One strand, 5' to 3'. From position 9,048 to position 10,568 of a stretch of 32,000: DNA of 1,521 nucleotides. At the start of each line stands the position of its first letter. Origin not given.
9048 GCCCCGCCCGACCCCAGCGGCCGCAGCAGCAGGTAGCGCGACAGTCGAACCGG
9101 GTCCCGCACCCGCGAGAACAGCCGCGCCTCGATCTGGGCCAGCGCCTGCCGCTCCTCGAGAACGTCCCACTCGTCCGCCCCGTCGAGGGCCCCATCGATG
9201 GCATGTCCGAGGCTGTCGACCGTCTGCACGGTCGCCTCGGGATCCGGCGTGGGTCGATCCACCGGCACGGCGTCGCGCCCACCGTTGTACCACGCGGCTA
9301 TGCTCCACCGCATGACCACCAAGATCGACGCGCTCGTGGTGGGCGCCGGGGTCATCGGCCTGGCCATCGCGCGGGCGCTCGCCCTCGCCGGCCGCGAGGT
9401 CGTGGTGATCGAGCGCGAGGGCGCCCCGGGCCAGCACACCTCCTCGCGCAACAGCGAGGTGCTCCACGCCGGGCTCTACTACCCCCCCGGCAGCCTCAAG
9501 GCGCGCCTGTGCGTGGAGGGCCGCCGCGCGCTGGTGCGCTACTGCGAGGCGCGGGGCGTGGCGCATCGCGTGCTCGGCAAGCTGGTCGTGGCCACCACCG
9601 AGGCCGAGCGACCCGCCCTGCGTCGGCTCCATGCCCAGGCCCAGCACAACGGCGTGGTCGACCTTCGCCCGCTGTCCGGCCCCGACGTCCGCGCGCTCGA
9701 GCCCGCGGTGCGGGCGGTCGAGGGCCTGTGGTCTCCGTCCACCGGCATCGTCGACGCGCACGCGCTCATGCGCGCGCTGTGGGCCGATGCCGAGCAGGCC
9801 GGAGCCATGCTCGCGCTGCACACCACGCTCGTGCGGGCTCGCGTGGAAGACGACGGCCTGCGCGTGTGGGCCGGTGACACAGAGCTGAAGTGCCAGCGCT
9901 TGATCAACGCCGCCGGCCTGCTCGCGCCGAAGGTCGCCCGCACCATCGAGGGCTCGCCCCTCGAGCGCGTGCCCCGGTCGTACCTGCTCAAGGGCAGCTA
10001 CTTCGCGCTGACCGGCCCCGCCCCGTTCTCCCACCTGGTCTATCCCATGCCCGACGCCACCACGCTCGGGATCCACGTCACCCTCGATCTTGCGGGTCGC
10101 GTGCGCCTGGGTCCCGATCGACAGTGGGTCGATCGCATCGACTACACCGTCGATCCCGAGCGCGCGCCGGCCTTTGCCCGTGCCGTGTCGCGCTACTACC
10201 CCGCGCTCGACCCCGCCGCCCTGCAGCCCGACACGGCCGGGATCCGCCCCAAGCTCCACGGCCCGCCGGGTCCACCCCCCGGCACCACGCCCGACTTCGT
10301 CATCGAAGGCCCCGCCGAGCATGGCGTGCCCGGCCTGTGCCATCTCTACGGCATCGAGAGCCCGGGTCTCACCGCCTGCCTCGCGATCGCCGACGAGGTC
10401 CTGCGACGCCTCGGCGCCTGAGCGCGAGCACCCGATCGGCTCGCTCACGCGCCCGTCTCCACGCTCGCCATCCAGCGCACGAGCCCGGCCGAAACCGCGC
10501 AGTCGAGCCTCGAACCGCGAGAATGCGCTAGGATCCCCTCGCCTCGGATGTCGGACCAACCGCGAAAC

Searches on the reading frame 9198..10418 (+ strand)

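Call 46: search_protein_families(library=pfam, proteins=[window:9198-10418:+], max_evalue=0.001)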
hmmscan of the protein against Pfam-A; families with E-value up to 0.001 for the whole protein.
window:9198-10418:+ (407 aa): 7 families
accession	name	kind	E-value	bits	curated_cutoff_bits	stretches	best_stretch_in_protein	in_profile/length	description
PF01266.30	DAO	-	2.5e-62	211.9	27.9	1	44-401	1-350/353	FAD dependent oxidoreductase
PF13450.12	NAD_binding_8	-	7.1e-07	29.8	21.9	1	47-85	1-39/68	NAD(P)-binding Rossmann-like domain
PF07992.20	Pyr_redox_2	-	1.1e-05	25.5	26.1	1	39-89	139-189/291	Pyridine nucleotide-disulphide oxidoreductase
PF00070.33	Pyr_redox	-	6.1e-05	23.9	22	1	45-78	2-35/82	Pyridine nucleotide-disulphide oxidoreductase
PF03486.20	HI0933_like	-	0.00013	21.9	50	0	44-79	2-37/244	HI0933-like protein Rossmann domain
PF01494.25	FAD_binding_3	-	0.00066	19.4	22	1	43-81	2-40/349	FAD binding domain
PF00890.30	FAD_binding_2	-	0.00082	19.1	20.4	0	44-207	1-161/414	FAD binding domain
